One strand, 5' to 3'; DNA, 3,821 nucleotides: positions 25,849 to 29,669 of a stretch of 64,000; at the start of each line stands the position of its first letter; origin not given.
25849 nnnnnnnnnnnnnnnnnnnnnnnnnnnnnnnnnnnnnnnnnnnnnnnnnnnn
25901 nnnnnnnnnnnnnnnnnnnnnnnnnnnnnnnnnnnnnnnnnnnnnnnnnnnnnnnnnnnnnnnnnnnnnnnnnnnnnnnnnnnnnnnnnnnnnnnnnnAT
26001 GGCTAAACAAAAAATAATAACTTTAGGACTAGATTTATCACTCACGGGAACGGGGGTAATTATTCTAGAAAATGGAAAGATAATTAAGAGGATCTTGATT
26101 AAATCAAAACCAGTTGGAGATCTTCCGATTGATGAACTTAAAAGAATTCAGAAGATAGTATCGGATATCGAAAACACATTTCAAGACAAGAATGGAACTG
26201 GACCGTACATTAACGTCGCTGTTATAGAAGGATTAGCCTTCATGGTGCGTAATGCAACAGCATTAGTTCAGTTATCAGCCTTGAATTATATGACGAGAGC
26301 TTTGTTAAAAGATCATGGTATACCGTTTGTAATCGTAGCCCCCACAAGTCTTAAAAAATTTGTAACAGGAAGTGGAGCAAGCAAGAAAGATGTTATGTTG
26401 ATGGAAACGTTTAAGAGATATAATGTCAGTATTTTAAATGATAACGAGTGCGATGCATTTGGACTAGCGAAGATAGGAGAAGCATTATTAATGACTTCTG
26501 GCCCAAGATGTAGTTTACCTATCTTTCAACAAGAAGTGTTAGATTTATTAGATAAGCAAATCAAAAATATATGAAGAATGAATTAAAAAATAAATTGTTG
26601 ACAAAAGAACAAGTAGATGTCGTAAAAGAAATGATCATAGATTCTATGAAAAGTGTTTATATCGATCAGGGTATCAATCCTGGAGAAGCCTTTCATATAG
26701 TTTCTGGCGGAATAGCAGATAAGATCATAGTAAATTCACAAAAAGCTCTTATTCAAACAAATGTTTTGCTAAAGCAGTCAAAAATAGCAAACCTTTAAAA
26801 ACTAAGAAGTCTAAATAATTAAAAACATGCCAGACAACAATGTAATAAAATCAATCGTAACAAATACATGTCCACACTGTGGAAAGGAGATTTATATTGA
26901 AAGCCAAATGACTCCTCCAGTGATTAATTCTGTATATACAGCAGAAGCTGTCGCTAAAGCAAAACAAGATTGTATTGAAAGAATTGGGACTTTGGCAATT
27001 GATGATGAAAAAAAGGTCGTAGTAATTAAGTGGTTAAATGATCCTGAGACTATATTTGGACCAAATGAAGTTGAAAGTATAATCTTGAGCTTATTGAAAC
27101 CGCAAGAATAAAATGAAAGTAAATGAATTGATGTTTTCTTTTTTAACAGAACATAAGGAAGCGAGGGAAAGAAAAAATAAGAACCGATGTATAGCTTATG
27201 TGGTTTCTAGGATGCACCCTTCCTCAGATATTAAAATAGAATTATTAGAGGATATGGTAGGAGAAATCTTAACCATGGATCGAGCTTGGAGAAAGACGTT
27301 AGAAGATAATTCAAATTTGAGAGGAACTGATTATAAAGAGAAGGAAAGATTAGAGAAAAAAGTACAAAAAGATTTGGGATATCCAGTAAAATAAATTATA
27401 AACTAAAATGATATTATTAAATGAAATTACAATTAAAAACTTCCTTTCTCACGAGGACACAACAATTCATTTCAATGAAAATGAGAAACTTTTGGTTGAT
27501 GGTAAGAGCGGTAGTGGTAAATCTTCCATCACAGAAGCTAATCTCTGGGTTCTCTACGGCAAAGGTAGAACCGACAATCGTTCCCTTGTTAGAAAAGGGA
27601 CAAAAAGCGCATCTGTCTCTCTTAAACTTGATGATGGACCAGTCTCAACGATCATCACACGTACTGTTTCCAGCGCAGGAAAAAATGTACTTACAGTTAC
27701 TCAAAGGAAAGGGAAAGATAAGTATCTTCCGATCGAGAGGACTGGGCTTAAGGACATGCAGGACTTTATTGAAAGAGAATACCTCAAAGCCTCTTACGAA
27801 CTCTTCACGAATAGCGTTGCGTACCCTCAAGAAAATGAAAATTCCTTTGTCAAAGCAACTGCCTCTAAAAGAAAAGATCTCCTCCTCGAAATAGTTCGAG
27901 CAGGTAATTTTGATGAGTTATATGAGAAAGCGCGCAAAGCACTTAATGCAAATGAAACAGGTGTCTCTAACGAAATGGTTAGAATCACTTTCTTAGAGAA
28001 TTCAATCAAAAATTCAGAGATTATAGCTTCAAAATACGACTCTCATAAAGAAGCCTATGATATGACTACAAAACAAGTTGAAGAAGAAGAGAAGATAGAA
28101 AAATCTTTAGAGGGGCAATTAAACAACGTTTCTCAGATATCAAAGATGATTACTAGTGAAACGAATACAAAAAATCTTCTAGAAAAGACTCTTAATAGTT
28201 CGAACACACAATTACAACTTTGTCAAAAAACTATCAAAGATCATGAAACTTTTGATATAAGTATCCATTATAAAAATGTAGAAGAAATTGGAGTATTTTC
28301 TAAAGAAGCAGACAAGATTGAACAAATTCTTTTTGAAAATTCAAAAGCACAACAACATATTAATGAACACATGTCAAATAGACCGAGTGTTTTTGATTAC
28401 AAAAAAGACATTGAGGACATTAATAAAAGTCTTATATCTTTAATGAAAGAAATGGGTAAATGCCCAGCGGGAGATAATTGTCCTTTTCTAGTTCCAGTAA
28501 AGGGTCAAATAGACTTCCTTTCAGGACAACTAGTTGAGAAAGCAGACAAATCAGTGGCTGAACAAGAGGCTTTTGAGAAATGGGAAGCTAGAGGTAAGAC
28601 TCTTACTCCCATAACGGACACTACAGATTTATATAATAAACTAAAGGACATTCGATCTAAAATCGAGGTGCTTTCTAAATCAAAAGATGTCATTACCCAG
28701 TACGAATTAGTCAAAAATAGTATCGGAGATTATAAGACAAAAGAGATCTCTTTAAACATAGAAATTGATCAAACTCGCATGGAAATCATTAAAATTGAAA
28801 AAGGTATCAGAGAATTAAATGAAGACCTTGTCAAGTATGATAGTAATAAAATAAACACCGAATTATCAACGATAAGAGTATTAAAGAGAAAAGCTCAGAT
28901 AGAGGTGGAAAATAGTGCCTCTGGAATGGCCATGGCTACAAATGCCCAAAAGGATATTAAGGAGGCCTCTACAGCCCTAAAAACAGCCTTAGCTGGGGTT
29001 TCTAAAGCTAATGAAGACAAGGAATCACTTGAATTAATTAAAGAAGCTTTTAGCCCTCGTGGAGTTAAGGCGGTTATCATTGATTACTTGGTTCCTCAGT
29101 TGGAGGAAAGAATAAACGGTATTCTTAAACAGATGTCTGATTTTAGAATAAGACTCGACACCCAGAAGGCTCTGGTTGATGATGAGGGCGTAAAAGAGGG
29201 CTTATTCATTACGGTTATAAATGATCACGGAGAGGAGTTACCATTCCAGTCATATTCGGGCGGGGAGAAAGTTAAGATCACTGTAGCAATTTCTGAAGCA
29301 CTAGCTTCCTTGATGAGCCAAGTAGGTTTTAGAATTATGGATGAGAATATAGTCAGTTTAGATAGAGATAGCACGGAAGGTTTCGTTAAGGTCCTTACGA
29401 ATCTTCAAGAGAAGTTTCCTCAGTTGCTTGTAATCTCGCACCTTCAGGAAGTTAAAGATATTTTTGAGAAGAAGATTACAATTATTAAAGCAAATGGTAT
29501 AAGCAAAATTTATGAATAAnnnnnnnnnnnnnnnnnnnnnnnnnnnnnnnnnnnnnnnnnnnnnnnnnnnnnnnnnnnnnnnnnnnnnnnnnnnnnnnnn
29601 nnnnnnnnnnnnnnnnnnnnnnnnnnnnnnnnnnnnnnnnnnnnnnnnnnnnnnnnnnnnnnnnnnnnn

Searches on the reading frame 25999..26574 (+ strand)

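Call 78: search_protein_families(library=pfam, proteins=[window:25999-26574:+], max_evalue=0.01)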
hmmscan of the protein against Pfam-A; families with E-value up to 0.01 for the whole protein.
window:25999-26574:+ (191 aa): 1 family
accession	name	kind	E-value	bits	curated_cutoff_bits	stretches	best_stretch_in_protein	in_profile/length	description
PF02075.23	RuvC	-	0.0026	18.1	22.2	1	9-135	2-122/148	Crossover junction endodeoxyribonuclease RuvC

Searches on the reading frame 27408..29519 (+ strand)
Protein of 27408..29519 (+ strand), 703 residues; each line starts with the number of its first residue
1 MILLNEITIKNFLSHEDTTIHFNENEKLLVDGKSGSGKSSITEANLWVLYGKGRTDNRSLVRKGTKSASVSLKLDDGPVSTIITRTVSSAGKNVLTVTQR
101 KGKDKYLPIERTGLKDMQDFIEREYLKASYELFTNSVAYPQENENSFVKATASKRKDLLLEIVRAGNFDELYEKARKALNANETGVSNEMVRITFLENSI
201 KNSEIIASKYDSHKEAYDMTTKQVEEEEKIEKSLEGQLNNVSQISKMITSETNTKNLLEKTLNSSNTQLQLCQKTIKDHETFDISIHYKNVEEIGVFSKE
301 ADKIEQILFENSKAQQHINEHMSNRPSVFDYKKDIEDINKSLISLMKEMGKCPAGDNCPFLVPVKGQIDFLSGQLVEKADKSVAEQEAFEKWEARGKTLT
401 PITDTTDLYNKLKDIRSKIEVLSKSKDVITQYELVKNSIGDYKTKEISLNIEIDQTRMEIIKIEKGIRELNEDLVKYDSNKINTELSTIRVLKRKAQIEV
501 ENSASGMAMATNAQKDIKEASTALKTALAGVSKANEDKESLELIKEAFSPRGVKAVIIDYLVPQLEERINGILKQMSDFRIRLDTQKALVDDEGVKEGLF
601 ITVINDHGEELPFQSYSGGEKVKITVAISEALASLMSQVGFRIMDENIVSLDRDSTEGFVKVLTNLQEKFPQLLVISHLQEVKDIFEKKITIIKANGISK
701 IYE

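Call 17: find_encoding_contigs(protein=window:27408-29519:+, flank=10000, max_places=1)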
Protein window:27408-29519:+ (703 aa): no gene with exactly this product is on record in the collection.

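Call 20: search_protein_families(library=phrogs, proteins=[window:27408-29519:+], max_evalue=0.001)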
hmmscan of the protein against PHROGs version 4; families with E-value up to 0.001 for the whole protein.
window:27408-29519:+ (703 aa): 4 families
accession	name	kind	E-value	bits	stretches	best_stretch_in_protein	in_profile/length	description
phrog_77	-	DNA, RNA and nucleotide metabolism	1.7e-71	243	1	1-701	295-952/967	SbcC-like subunit of palindrome specific endonuclease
phrog_1499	-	unknown function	3.3e-16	60.6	1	2-347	3-327/427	-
phrog_19980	-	unknown function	5.4e-09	35.9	1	569-700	926-1062/1068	-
phrog_293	-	moron, auxiliary metabolic gene and host takeover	7.6e-05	21.9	1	609-697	542-624/1058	ABC transporter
